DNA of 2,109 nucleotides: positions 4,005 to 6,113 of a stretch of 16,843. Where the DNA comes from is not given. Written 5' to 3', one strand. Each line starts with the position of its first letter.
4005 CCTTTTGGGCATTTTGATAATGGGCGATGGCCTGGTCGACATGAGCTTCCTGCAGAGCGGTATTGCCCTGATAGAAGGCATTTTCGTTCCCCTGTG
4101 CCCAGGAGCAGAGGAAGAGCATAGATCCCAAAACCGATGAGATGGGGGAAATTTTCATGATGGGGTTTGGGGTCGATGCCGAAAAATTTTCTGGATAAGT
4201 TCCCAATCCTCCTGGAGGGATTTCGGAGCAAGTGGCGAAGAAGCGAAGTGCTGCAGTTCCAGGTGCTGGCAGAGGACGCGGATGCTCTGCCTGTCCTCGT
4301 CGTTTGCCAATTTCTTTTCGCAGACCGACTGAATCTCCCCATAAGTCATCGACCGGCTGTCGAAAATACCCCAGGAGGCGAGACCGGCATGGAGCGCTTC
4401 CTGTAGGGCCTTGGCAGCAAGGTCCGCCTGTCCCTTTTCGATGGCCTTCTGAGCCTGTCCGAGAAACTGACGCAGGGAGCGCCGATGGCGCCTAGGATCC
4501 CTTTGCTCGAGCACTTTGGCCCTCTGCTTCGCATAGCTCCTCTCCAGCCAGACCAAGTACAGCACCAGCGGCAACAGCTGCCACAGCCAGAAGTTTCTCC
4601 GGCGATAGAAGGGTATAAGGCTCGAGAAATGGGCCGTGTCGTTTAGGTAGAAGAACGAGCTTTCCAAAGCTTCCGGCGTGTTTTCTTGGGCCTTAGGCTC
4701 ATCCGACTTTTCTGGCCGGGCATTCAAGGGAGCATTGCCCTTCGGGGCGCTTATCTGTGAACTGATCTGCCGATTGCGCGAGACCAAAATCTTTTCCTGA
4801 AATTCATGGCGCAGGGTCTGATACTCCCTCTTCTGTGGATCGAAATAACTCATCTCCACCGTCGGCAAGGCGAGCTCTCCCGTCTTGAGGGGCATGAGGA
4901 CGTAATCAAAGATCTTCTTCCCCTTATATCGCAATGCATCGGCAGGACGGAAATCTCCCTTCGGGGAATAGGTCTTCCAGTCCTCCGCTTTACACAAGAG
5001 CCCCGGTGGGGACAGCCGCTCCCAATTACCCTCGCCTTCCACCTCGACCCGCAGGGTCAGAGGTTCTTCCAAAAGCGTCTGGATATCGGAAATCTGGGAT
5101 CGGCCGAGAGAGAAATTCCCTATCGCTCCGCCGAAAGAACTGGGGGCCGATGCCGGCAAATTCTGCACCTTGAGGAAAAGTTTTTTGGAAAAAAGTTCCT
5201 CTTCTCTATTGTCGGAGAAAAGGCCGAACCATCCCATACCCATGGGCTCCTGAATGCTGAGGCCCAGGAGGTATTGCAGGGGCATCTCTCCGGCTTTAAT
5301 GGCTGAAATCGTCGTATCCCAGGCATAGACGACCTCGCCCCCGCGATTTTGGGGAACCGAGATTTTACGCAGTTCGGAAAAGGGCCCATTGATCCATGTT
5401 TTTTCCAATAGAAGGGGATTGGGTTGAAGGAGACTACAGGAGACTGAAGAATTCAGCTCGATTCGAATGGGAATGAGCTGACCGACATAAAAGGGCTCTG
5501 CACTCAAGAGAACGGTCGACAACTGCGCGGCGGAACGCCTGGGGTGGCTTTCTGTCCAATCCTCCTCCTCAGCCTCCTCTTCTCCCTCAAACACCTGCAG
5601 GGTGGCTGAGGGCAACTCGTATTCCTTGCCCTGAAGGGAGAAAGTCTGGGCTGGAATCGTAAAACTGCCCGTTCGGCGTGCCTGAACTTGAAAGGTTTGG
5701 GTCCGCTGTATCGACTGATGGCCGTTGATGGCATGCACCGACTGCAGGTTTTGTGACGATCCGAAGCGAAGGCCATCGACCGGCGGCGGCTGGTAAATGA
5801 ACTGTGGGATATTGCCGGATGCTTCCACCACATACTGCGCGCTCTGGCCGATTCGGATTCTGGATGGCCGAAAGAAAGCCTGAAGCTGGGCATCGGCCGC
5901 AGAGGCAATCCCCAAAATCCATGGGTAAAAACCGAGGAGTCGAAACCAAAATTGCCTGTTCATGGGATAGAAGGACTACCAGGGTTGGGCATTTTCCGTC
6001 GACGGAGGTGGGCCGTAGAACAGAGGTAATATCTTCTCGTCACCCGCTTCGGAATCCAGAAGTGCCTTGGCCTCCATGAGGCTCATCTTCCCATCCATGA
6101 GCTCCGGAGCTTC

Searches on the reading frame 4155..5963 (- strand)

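Call 10: search_protein_families(library=pfam, proteins=[window:4155-5963:-])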
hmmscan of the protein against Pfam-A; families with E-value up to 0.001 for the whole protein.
window:4155-5963:- (602 aa): 2 families
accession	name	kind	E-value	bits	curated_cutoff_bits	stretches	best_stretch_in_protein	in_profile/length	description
PF13584.12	BatD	-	3.7e-18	66.4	24.1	2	32-124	4-92/92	BatD DUF11 like domain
PF12584.13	TRAPPC10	-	8.7e-05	22.8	22.5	1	349-386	91-120/150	Trafficking protein particle complex subunit 10, TRAPPC10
